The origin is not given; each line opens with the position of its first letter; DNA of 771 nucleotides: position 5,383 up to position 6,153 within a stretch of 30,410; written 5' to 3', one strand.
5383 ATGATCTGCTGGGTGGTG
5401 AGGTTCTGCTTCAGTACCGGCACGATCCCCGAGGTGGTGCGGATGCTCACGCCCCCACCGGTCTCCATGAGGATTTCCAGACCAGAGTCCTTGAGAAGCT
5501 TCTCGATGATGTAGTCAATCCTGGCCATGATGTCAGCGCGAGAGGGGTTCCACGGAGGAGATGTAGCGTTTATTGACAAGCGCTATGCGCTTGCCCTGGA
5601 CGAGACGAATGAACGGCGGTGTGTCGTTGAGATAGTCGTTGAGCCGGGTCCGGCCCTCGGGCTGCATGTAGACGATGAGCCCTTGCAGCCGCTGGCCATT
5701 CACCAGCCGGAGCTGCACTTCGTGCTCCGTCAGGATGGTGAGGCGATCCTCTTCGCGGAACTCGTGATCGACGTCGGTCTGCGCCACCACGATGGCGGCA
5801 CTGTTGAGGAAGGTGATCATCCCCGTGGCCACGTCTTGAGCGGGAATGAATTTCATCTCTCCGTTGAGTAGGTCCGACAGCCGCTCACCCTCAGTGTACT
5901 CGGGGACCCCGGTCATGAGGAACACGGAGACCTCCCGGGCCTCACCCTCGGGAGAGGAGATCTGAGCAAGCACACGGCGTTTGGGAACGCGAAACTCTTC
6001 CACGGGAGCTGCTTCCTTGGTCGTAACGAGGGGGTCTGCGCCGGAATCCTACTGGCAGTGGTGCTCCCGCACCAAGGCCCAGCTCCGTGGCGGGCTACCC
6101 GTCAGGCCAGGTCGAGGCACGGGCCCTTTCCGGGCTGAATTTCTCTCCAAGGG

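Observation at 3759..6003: PilT paralogue with an extra N-terminal domain and Pro/Ala linker, coupled to an unknown 156-aa protein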

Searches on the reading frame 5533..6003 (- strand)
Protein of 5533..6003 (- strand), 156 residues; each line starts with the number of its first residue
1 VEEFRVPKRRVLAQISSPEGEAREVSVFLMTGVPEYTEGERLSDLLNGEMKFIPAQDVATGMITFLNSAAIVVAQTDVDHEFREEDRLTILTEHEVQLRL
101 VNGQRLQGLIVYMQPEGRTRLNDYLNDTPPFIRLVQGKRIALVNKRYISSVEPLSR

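Call 3: search_protein_families(library=pfam, proteins=[window:5533-6003:-], max_evalue=1)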
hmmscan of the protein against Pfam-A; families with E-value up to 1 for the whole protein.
window:5533-6003:- (156 aa): 2 families
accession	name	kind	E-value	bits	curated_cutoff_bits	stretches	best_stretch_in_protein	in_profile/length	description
PF20660.2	DUF6812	-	7.6e-09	35.9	27.1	2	39-59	11-31/53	Family of unknown function (DUF6812)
PF17209.9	Hfq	-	0.056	13.5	27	0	94-110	14-30/64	Hfq protein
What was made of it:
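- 5533..6003 (-): 156-aa tandem-DUF6812 protein (two Hfq/Sm-like barrels), GTG start, TGA stop. Pfam PF20660 E = 7.6e-9, two stretches (call 3).
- On Pfam DUF6812 (PF20660): 35.9 bits against 27.1, E = 7.6e-9, two stretches (call 3).
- Checked: The protein hits Pfam PF20660 DUF6812 at E = 7.6e-9, 35.9 bits (cut-off 27.1), in two stretches (call 3).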

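Call 4: search_protein_families(library=ncbifam, proteins=[window:5533-6003:-], max_evalue=1)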
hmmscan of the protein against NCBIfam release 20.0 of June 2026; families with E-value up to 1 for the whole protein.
window:5533-6003:- (156 aa): 2 families
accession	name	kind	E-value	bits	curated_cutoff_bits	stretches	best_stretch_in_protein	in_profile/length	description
TIGR02383.1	Hfq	equivalog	0.0012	18.7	61.7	1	94-111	16-33/61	RNA chaperone Hfq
NF009810.0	PRK13294.1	equivalog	0.049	12.5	304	1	19-97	7-85/449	coenzyme F420-0:L-glutamate ligase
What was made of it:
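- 5545..5742 (-): Repeat 2 (residues ~88-153): basic, Hfq-like barrel (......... ... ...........) with an inserted helix RLNDYLN. NCBIfam Hfq E = 0.0012 at residues 94-111 (call 4).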

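Call 8: find_homologous_proteins(query=window:5533-6003:-)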
Query window:5533-6003:- (156 aa): 111 proteins with E <= 0.001 among 136 candidates.
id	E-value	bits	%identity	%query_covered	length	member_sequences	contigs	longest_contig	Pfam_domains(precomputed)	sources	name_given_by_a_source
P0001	3.3e-94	330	99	100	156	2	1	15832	PF20660.3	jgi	jgi:hypothetical protein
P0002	1.6e-86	305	91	100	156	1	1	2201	PF20660.3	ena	-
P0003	3.3e-86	304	90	100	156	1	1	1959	PF20660.3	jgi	-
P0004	1.6e-77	276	82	99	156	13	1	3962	PF20660.3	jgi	-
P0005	1.2e-76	273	80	100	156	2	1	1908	PF20660.3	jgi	jgi:hypothetical protein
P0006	2.0e-76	273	80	100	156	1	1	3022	PF20660.3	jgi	jgi:hypothetical protein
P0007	7.6e-76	271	79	100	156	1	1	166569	PF20660.3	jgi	jgi:hypothetical protein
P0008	1.2e-74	267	79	100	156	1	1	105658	PF20660.3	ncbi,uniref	ncbi:MAG: hypothetical protein ACJ8AT_17330 [Hyalangium sp.]|uniref:DUF6812 domain-containing protei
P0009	1.5e-74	266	80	99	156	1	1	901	PF20660.3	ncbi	-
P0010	1.3e-73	263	76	100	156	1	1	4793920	PF20660.3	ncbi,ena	-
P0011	1.4e-73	263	79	100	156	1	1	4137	PF20660.3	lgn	-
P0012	4.9e-73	262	77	100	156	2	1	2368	PF20660.3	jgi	-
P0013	6.3e-73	261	76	100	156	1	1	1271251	PF20660.3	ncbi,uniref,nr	ncbi:hypothetical protein [Hyalangium rubrum]|uniref:Uncharacterized protein n=1 Tax=Hyalangium rubr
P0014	2.3e-71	256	77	100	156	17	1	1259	PF20660.3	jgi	-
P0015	1.3e-69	251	74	100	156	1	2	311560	PF20660.3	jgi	jgi:hypothetical protein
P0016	2.4e-69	250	75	100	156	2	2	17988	PF20660.3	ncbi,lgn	-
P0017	8.7e-69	248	90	81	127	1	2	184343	PF20660.3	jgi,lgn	jgi:hypothetical protein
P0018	3.1e-68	246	85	85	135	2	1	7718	PF20660.3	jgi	-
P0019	2.2e-66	240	83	85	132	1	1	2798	PF20660.3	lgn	-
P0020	3.4e-62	226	80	85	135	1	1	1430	PF20660.3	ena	-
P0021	7.6e-58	212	73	85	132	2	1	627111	PF20660.3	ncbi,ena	-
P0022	7.0e-57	209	66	100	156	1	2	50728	PF20660.3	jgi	jgi:hypothetical protein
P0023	1.5e-56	208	65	100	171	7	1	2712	PF20660.3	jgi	-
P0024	4.3e-51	190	63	92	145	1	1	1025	PF20660.3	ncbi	-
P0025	4.6e-51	190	58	100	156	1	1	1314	PF20660.3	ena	-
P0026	5.0e-51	190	63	92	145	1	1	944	PF20660.3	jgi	jgi:PAS domain-containing protein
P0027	1.3e-50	189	61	100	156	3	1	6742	PF20660.3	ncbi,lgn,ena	ncbi:MAG TPA: hypothetical protein VF815_06735 [Myxococcaceae bacterium]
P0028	5.3e-50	187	60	100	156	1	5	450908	PF20660.3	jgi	jgi:hypothetical protein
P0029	8.3e-50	186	60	100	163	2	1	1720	PF20660.3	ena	-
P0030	1.9e-49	185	61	93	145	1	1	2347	PF20660.3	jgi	jgi:hypothetical protein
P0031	3.6e-48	181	60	93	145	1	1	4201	PF20660.3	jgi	jgi:hypothetical protein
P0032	1.3e-47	179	61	94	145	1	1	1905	PF20660.3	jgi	jgi:hypothetical protein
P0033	3.6e-47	178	60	94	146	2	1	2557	PF20660.3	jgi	jgi:hypothetical protein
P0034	4.2e-47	178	63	86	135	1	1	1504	PF20660.3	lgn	-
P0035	5.9e-47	177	61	93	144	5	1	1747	PF20660.3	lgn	-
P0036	1.3e-45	173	58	100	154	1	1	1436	PF20660.3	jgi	jgi:hypothetical protein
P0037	2.6e-45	172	54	100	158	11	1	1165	PF20660.3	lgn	-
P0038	6.2e-45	171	57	94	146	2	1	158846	PF20660.3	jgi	jgi:hypothetical protein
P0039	2.8e-43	165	54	100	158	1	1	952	PF20660.3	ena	-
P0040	1.8e-41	159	52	100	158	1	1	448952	PF20660.3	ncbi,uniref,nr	ncbi:hypothetical protein [Vitiosangium sp. GDMCC 1.1324]|uniref:hypothetical protein n=1 Tax=Vitios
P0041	4.9e-41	158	51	100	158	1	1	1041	PF20660.3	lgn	-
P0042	3.5e-40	155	52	100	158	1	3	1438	PF20660.3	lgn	-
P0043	9.0e-40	154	51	100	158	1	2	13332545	PF20660.3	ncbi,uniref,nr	ncbi:hypothetical protein F0U60_26290 [Archangium minus]|uniref:Uncharacterized protein n=1 Tax=Arch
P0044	1.0e-39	154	51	100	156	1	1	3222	PF20660.3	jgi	jgi:hypothetical protein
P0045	1.7e-39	153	50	100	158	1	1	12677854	PF20660.3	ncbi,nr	ncbi:hypothetical protein JQX13_40575 [Archangium violaceum]|nr:hypothetical protein JQX13_40575 [Ar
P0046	1.0e-38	150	51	98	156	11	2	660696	PF20660.3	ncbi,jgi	jgi:hypothetical protein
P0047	1.9e-38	150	48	100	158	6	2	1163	PF20660.3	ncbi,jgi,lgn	jgi:hypothetical protein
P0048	2.6e-38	149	49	100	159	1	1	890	PF20660.3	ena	-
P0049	8.9e-38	147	49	100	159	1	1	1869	PF20660.3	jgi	jgi:hypothetical protein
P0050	4.6e-37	145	49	100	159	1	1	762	PF20660.3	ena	-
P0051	1.8e-36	143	48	100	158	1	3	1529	PF20660.3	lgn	-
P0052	2.0e-36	143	50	100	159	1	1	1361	PF20660.3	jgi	jgi:hypothetical protein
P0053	2.5e-36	143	48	100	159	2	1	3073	PF20660.3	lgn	-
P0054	4.5e-36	142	48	100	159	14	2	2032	PF20660.3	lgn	-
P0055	4.7e-36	142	47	99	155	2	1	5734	PF20660.3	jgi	-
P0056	9.7e-36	141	47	100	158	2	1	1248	PF20660.3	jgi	jgi:hypothetical protein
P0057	1.2e-35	140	47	100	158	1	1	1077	PF20660.3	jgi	jgi:hypothetical protein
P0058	1.8e-35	140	49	97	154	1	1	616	PF20660.3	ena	-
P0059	2.6e-35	139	47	100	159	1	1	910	PF20660.3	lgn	-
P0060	2.9e-35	139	47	100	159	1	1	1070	PF20660.3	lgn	-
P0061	3.4e-35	139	48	100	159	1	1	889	PF20660.3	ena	-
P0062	4.3e-35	139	47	100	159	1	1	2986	PF20660.3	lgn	-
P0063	9.4e-35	138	47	100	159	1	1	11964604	PF20660.3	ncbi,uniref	ncbi:hypothetical protein NR798_22890 [Archangium gephyra]|uniref:hypothetical protein n=1 Tax=Archa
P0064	1.3e-34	137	47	100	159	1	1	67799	PF20660.3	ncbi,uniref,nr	ncbi:MAG TPA: hypothetical protein VFZ09_14260 [Archangium sp.]|uniref:hypothetical protein n=1 Tax=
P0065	1.7e-34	137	45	100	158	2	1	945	PF20660.3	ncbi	-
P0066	2.5e-34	136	46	100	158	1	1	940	PF20660.3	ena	-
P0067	4.5e-34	135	47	100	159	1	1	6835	PF20660.3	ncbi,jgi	jgi:hypothetical protein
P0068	4.6e-34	135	47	100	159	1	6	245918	PF20660.3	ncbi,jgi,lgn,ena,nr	ncbi:MAG TPA: hypothetical protein VE057_02520 [Archangium sp.]|jgi:hypothetical protein|nr:hypothet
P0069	5.1e-34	135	47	100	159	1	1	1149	PF20660.3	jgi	jgi:hypothetical protein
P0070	6.3e-34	135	47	100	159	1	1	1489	PF20660.3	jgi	jgi:hypothetical protein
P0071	6.5e-34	135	46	100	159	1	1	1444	PF20660.3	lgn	-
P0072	7.6e-34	135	47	100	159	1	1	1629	PF20660.3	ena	-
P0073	9.0e-34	134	46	100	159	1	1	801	PF20660.3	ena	-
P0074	1.4e-33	134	48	96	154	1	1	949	PF20660.3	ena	-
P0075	1.1e-32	131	46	99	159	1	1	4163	PF20660.3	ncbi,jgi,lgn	-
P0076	2.3e-32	130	47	96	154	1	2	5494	PF20660.3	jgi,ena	-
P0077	3.1e-32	129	45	98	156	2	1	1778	PF20660.3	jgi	jgi:hypothetical protein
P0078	7.4e-32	128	46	96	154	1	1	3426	PF20660.3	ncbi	ncbi:MAG: hypothetical protein ACXWLM_08240 [Myxococcales bacterium]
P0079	5.5e-31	125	42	100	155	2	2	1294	PF20660.3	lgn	-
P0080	6.7e-31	125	45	96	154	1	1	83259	PF20660.3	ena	-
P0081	1.2e-30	124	45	96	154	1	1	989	PF20660.3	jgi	jgi:hypothetical protein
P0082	1.9e-30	124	47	96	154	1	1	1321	PF20660.3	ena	-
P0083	3.5e-30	123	44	99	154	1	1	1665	PF20660.3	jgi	jgi:hypothetical protein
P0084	4.3e-30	122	45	96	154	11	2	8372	PF20660.3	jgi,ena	-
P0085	4.6e-30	122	42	100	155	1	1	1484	PF20660.3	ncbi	-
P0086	9.0e-30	121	42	99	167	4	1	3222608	PF20660.3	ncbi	-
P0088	4.4e-29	119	43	96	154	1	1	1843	PF20660.3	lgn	-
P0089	8.3e-29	118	44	96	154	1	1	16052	PF20660.3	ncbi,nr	ncbi:MAG: hypothetical protein LC689_06410 [Myxococcales bacterium]|nr:hypothetical protein [Myxococ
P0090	1.1e-28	118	44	98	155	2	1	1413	PF20660.3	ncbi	-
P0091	1.2e-28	118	43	96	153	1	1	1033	PF20660.3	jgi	jgi:hypothetical protein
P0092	1.3e-28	118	44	96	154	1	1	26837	PF20660.3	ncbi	ncbi:MAG: hypothetical protein ABR567_00825 [Myxococcales bacterium]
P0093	1.4e-28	118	43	96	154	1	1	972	PF20660.3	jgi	jgi:hypothetical protein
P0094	3.3e-28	116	43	96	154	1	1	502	PF20660.3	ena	-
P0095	5.9e-28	115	45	96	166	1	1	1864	PF20660.3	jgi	jgi:hypothetical protein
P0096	8.9e-28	115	42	96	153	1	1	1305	PF20660.3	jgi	jgi:hypothetical protein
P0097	1.0e-27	115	42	96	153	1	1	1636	PF20660.3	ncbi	-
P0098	1.2e-27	115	41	96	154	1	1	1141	PF20660.3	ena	-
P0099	1.4e-27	114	44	96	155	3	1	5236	PF20660.3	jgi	jgi:hypothetical protein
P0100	1.4e-27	114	42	96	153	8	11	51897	PF20660.3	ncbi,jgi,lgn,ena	jgi:hypothetical protein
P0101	1.4e-27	114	44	96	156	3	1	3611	PF20660.3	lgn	-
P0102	1.7e-27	114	43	96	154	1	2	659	PF20660.3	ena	-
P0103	3.7e-27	113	41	96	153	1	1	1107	PF20660.3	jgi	jgi:hypothetical protein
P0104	4.8e-27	113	42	96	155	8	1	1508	PF20660.3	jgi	jgi:hypothetical protein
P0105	6.6e-27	112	45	96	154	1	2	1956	PF20660.3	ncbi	-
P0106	7.5e-27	112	40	97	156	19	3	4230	PF20660.3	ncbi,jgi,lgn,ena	-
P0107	2.0e-26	111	41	96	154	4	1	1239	PF20660.3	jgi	jgi:hypothetical protein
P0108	2.2e-26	110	45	97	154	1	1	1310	PF20660.3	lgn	-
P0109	1.8e-25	107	41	96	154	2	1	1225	PF20660.3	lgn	-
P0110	7.6e-24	102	42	97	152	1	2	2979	PF20660.3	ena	-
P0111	1.8e-20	91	39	96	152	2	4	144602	PF20660.3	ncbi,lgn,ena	-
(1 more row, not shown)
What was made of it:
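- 5533..6003 (-): 111 homologues found (call 8).
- On Pfam DUF6812 (PF20660): Nearly all 111 homologues carry PF20660 (call 8).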

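Call 14: find_related_loci(query=A1, collection=genome_contigs, flank=6000)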
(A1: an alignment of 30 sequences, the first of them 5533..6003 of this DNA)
Query A1 (156 aa) in genome_contigs; peptide patterns used: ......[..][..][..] (x = any residue, [..] = any of these).
38 stretches matched a pattern; 30 encode a relative of the query (tblastn E <= 1e-3); 30 distinct loci.
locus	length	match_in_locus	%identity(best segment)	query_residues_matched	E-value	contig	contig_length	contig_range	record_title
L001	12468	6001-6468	79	1-156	6e-82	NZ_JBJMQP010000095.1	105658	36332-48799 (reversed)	MAG: Hyalangium sp. isolate H3_16_all_fractions_metab_25_68_0 k255_2678504, whole genome shotgun sequence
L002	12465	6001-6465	80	1-155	6e-82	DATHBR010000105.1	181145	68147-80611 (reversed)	MAG TPA_asm: Myxococcaceae bacterium isolate SMAG_U10721 k141_776847, whole genome shotgun sequence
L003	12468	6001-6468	77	1-156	3e-81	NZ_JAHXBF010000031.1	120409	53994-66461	Hyalangium versicolor strain H56D21 NODE_31_length_120409_cov_22.184083, whole genome shotgun sequence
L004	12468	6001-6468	76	1-156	6e-81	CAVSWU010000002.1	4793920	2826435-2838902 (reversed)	MAG: uncultured delta proteobacterium isolate MFD05674.bin.1.60 genome assembly, contig: contig_30831, whole genome shot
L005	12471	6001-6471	52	1-156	2e-49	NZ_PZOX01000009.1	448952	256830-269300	Vitiosangium sp. GDMCC 1.1324 contig9, whole genome shotgun sequence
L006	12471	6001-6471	51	1-156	7e-47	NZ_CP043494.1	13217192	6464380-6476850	Archangium minus strain Cbm 6 chromosome, complete genome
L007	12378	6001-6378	53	1-156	7e-47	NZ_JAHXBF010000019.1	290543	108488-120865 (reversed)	Hyalangium versicolor strain H56D21 NODE_19_length_290543_cov_24.319077, whole genome shotgun sequence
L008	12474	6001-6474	47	1-156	1e-43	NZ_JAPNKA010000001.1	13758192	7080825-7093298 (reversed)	Archangium lansingense strain MIWBW ctg.000000F, whole genome shotgun sequence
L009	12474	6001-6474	47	1-156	3e-42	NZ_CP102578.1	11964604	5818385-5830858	Archangium gephyra strain SDU49 chromosome, complete genome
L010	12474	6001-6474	47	1-156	7e-42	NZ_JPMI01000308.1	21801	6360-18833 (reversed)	Archangium violaceum Cb vi76 contig00338, whole genome shotgun sequence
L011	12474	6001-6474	47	1-156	1e-41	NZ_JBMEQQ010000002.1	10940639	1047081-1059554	Archangium gephyra strain PVMSAZ contig_1, whole genome shotgun sequence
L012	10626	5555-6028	47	1-156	2e-41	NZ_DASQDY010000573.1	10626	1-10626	MAG: Archangium sp. isolate SMAG_U11739 k141_609343, whole genome shotgun sequence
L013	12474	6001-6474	47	1-156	1e-41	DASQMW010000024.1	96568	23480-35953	MAG TPA_asm: Archangium sp. isolate SMAG_U10759 k141_138149, whole genome shotgun sequence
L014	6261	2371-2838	45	1-156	1e-39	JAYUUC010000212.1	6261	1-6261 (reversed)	MAG: Myxococcales bacterium isolate GL122_DN_metabinner_12_sub GL122_DN_metabinner_12_sub_211, whole genome shotgun sequ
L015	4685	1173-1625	44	1-151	5e-39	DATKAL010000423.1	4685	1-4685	MAG TPA_asm: Anaeromyxobacter sp. isolate SMAG_U15204 k141_3788505, whole genome shotgun sequence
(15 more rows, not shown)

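Call 21: predict_structure(alignment_id=A1)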
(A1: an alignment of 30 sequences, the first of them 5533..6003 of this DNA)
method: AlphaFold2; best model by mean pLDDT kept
length: 156 residues; sequences in the alignment: 30
mean_pLDDT: 83.0   pTM: 0.81
mean pLDDT of the five models: 83.0, 82.8, 82.6, 82.3, 81.1
residues with pLDDT >= 90: 75; 70-90: 53; 50-70: 21; < 50: 7
segments of 3 or more residues with pLDDT < 50: 1-5
pLDDT, mean of each block of 10 residues (from residue 1): 53 90 88 56 88 91 91 93 75 90 92 70 81 94 95 80
secondary structure, 60 per line:
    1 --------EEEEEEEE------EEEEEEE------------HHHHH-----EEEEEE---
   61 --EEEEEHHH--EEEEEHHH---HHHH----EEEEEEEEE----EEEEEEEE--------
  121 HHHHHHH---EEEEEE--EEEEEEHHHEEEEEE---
elements in order: E9-16 E23-29 H42-46 E52-57 E63-67 E73-77 H84-87 E92-100 E105-112 H121-127 E131-136 E139-144 E148-153
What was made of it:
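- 5533..6003 (-): AF2 pLDDT 83, pTM 0.81 (call 21).
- The Hfq N-terminal helix carrying Q8 is not present in that form (call 21).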

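Call 29: search_solved_structures(query=A1, max_evalue=10, show_alignments=3)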
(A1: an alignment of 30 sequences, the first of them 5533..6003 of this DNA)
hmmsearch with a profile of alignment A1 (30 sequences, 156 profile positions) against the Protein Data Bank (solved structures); distinct sequences matched with E-value up to 10: 1.
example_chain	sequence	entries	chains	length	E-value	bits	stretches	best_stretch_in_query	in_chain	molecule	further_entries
5lop_C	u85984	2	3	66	0.7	13.2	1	94-118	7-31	KLLA0A11308p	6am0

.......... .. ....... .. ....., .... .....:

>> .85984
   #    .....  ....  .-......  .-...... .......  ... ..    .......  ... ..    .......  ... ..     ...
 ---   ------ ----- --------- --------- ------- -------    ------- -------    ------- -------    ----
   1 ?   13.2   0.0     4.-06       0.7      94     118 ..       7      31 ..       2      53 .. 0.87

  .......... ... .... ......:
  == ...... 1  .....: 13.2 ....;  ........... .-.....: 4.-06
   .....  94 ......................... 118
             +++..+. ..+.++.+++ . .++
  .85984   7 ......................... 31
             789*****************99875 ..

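Call 41: list_cluster_members(proteins=[P0046, P0086, P0106, P0100, P0111, P0028, P0021, P0016, P0010, P0001])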
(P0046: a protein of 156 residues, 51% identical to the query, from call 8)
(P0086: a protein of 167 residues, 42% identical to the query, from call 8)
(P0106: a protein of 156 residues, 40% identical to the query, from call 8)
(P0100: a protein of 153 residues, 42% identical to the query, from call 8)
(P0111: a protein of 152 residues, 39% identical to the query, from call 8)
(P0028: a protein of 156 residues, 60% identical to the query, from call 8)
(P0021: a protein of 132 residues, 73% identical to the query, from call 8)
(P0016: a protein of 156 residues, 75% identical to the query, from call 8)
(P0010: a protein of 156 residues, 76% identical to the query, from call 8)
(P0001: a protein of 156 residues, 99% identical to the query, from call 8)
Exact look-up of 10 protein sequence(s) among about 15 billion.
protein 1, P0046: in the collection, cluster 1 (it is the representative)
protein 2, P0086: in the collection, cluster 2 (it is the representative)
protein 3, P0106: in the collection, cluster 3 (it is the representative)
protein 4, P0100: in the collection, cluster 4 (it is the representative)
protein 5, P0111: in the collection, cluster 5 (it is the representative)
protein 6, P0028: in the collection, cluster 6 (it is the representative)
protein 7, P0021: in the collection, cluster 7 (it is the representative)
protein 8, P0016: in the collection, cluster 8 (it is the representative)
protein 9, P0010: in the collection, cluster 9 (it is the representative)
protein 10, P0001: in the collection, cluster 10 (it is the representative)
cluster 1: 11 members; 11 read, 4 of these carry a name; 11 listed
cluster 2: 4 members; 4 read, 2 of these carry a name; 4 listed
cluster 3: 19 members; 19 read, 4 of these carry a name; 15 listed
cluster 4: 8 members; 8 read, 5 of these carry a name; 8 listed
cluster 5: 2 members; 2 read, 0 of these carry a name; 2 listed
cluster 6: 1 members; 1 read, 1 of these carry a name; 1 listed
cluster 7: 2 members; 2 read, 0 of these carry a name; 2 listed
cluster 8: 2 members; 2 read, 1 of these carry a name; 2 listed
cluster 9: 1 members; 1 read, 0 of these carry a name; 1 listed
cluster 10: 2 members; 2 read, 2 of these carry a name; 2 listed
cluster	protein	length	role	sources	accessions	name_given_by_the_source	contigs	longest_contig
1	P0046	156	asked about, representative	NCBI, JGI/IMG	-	hypothetical protein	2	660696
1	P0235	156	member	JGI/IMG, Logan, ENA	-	hypothetical protein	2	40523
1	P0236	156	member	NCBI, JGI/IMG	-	hypothetical protein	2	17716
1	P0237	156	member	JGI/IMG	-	hypothetical protein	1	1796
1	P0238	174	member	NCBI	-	-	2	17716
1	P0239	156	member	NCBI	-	-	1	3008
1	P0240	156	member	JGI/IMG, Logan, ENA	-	-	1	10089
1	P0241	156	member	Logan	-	-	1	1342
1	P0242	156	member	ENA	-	-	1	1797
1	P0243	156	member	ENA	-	-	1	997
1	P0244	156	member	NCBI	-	-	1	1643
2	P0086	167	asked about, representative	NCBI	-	-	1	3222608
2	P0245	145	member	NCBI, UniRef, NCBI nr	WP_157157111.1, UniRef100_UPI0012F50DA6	hypothetical protein [Diaminobutyricimonas sp. LJ205] | hypothetical protein n=1 Tax=Diaminobutyricimonas sp. LJ205 TaxID=2683590 ...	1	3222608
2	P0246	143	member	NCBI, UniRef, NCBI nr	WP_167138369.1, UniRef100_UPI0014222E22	hypothetical protein [Diaminobutyricimonas sp. TR449] | hypothetical protein n=1 Tax=Diaminobutyricimonas sp. TR449 TaxID=2708076 ...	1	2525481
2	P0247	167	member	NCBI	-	-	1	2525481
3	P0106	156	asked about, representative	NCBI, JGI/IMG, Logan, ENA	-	-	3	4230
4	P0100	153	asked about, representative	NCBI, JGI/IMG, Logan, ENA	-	hypothetical protein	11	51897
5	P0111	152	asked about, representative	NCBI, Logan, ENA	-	-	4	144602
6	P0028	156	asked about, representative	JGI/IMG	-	hypothetical protein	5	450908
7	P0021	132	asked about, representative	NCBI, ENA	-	-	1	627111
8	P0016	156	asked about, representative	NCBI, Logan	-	-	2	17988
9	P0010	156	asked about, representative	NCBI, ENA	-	-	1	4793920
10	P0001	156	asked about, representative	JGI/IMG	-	hypothetical protein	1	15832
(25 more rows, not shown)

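Call 42: find_encoding_contigs(protein=P0086, flank=6000, max_places=2)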
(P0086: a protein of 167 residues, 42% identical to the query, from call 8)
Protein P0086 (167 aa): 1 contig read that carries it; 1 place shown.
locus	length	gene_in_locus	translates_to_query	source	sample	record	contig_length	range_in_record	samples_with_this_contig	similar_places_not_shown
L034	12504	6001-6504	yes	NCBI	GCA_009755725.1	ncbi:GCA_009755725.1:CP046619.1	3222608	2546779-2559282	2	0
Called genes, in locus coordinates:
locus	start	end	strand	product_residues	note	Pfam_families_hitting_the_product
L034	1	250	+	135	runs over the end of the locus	-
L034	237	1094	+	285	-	PF02424:ApbE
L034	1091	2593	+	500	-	-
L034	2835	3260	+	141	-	PF00011:HSP20, PF17886:ArsA_HSP20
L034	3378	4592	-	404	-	PF00180:Iso_dh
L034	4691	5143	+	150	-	PF00583:Acetyltransf_1, PF13508:Acetyltransf_7 (weak)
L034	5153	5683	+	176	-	PF01035:DNA_binding_1 (weak)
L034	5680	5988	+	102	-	PF01035:DNA_binding_1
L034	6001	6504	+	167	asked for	PF20660:DUF6812 (faint)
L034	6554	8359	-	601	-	PF00664:ABC_membrane, PF00005:ABC_tran, PF06414:Zeta_toxin (weak)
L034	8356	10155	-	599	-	PF00664:ABC_membrane, PF00005:ABC_tran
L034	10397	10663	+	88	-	-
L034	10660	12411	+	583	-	PF06259:Abhydrolase_8 (weak)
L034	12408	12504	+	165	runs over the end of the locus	-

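Call 53: search_protein_representatives(alignment_id=A1)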
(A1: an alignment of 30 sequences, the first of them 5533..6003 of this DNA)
Query: 30 sequences, 156 profile positions. Proteins with E-value up to 0.001 (for the whole library): 1661; up to 1e-10: 877; up to 1e-30: 79. The best 150 are listed.
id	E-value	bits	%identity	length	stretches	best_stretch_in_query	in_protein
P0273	2.7e-69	248.5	-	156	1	1-156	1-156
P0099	4.0e-64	231.7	-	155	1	2-155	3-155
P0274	5.0e-62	224.9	-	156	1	1-154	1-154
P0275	1.6e-56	207.0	-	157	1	1-155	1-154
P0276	1.4e-52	194.2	-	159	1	1-155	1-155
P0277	3.7e-51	189.6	-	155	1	2-152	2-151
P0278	3.1e-49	183.3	-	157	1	1-156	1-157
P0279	7.4e-49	182.1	-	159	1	1-152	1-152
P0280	8.4e-48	178.7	-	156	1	1-156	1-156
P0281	7.1e-46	172.4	-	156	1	1-156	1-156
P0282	2.2e-45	170.8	-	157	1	1-156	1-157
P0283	2.4e-45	170.7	-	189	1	1-155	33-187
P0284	6.3e-45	169.4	-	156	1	2-155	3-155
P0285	7.6e-45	169.1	-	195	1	2-152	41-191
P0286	1.5e-44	168.1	-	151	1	1-152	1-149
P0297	6.8e-41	156.3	-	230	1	1-152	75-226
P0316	2.3e-37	144.8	-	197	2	1-81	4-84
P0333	6.1e-33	130.4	-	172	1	2-154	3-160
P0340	7.0e-32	127.0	-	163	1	2-154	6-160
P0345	2.3e-31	125.3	-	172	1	2-152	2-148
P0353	3.2e-30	121.6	-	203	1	3-154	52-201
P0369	7.4e-29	117.2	-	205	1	3-152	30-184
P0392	1.7e-27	112.8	-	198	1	3-153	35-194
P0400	7.0e-27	110.7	-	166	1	3-153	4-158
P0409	3.4e-26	108.5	-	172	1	2-154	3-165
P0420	3.0e-25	105.5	-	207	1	2-151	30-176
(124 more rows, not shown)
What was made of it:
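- On Pfam DUF6812 (PF20660): Most of the best 150 representatives are 150-170 aa and match the profile end to end (call 53).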

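Call 54: find_encoding_contigs(protein=P0340, flank=4000, max_places=2)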
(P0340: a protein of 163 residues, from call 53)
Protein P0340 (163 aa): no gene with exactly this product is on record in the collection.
